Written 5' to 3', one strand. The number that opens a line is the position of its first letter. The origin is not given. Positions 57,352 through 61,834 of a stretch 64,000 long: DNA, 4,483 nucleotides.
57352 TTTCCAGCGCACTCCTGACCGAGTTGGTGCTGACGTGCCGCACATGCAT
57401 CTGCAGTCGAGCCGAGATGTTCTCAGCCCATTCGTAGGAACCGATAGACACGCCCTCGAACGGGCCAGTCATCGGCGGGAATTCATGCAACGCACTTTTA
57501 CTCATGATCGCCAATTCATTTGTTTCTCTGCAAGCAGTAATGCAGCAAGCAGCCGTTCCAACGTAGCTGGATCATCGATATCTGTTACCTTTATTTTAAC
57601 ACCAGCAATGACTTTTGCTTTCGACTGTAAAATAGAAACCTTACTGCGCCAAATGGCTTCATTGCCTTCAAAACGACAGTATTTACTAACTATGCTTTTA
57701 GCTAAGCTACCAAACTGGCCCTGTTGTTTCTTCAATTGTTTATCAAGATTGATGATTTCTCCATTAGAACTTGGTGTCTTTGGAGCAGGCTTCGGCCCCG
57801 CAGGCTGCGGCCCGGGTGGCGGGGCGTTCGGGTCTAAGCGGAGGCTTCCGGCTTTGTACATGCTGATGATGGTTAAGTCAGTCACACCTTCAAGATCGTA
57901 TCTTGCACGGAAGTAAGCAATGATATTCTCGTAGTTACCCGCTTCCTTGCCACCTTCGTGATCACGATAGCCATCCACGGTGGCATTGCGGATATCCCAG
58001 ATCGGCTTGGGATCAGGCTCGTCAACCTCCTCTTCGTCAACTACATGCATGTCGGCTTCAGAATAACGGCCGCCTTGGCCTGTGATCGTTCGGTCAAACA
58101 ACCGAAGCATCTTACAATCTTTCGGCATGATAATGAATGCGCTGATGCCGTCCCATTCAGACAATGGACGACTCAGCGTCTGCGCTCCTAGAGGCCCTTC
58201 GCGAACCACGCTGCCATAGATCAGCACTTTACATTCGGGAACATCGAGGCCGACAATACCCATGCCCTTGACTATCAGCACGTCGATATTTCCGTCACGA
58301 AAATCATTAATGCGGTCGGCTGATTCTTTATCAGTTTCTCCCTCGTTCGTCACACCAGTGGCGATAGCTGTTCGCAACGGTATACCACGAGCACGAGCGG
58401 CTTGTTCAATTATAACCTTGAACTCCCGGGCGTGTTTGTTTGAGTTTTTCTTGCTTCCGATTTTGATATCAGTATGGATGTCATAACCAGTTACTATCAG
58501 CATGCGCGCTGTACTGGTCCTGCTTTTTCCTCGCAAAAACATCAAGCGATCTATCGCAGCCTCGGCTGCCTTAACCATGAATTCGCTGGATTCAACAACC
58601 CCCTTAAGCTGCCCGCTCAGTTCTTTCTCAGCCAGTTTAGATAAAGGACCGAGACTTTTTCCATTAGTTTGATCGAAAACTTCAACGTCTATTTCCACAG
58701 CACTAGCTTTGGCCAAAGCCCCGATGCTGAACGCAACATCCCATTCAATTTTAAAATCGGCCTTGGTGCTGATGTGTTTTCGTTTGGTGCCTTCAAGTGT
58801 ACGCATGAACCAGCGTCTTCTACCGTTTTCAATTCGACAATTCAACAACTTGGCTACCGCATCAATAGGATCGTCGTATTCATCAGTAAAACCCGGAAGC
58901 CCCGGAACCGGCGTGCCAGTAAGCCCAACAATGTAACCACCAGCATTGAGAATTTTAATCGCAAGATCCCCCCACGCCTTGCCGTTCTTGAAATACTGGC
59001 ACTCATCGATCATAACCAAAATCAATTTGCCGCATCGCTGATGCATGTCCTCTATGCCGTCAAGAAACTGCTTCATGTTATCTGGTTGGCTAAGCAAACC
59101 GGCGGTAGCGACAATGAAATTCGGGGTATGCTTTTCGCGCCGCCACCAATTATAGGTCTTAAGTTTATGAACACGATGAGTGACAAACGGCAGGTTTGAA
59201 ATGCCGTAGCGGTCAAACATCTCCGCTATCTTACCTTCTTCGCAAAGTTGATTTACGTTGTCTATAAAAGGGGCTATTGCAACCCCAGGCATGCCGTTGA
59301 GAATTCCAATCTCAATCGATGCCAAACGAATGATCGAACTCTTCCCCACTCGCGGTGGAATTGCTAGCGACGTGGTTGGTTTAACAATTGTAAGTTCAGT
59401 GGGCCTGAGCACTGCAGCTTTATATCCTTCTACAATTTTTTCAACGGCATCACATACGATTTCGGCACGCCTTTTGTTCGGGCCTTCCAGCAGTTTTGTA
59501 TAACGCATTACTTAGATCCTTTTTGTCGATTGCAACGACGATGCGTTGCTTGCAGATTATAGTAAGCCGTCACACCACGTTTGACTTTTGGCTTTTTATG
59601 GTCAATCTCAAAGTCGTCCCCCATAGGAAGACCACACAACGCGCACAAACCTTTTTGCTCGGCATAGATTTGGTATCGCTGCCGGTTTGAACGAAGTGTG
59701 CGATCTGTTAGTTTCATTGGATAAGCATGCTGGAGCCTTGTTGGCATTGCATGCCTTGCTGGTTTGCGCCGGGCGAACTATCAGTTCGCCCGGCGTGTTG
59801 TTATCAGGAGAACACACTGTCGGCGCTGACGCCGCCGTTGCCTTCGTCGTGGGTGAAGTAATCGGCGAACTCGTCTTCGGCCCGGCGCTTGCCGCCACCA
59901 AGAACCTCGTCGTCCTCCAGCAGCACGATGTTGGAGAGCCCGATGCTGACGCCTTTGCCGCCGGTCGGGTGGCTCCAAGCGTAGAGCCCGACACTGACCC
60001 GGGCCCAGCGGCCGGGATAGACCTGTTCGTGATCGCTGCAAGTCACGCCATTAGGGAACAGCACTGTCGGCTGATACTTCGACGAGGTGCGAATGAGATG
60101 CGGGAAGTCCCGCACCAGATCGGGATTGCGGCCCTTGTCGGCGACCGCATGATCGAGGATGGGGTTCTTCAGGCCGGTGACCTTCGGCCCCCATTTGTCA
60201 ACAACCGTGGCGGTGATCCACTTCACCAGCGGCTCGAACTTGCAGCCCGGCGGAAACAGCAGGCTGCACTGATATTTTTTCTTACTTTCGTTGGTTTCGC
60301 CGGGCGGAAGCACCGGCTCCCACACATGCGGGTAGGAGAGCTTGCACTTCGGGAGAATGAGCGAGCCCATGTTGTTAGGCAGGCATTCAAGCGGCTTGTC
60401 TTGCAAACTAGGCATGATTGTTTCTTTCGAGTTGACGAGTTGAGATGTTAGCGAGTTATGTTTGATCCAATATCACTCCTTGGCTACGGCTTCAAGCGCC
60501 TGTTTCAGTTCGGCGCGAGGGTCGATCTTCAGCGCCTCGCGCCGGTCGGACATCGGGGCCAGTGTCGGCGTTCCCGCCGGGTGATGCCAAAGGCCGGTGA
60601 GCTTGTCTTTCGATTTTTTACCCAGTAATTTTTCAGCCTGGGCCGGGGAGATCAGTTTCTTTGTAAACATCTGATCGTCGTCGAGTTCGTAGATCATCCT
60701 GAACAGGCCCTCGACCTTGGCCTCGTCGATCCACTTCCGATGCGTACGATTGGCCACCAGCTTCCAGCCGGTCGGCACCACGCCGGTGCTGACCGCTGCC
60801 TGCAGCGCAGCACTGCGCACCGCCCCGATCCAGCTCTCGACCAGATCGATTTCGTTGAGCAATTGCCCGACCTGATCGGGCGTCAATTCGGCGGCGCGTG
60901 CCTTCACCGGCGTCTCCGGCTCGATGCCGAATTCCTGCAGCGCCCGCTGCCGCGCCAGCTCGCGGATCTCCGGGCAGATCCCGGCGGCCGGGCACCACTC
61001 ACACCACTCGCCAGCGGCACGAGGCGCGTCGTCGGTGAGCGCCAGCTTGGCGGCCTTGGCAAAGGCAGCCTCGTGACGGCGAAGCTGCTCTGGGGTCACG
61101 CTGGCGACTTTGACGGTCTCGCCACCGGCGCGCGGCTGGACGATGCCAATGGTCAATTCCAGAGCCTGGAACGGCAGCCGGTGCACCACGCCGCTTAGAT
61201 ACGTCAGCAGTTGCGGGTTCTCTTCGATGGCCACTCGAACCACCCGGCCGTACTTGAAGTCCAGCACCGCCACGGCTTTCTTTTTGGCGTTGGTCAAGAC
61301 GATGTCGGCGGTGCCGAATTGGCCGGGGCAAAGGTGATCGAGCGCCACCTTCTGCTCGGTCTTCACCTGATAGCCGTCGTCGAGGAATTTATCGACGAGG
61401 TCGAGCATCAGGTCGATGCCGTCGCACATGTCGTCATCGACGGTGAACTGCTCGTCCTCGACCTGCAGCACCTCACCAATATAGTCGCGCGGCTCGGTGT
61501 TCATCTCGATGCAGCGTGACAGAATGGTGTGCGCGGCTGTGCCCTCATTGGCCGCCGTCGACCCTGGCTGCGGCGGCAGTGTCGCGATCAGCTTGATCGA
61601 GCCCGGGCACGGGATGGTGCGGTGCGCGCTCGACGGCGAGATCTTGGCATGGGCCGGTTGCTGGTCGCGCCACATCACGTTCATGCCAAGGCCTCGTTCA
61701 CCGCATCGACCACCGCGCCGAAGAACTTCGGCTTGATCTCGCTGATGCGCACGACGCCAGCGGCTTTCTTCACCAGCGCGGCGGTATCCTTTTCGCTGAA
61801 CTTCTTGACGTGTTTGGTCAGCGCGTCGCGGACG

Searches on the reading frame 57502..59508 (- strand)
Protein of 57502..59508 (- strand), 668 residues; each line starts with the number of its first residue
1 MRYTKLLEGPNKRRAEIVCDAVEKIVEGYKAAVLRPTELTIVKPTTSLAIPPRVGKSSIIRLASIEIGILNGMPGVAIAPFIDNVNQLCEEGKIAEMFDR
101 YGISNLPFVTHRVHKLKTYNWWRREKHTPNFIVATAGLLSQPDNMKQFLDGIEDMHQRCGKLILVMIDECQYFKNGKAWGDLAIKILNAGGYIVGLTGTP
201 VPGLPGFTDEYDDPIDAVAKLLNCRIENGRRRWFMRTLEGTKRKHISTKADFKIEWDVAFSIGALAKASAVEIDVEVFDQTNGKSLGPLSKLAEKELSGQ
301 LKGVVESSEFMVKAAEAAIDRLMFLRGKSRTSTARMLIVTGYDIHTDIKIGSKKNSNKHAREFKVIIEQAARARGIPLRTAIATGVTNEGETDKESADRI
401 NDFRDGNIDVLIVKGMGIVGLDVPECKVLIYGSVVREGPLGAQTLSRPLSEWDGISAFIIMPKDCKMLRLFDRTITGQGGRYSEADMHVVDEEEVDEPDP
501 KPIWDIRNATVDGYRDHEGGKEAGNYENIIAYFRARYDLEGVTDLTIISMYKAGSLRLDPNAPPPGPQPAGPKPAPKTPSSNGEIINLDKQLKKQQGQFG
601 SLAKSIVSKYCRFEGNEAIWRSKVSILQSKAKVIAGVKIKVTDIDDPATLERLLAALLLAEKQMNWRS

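Call 7: search_protein_families(library=phrogs, proteins=[window:57502-59508:-], max_evalue=0.001)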
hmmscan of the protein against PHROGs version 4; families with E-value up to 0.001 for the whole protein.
window:57502-59508:- (668 aa): 2 families
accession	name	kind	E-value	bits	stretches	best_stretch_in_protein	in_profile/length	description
phrog_16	-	DNA, RNA and nucleotide metabolism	2.8e-06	26.8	0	356-450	501-585/986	DNA helicase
phrog_62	-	DNA, RNA and nucleotide metabolism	1.4e-05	23.7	1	157-205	804-854/1881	DNA helicase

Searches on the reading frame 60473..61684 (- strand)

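Call 78: search_protein_families(library=pfam, proteins=[window:60473-61684:-], max_evalue=0.001)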
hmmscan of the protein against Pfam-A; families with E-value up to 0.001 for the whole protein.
window:60473-61684:- (403 aa): 2 families
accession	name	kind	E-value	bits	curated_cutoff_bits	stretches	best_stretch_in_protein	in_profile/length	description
PF10926.14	DUF2800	-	2.2e-68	231.6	21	1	12-383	1-368/368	Protein of unknown function (DUF2800)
PF12705.13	PDDEXK_1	-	1.2e-11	45.5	22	1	15-238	2-247/247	PD-(D/E)XK nuclease superfamily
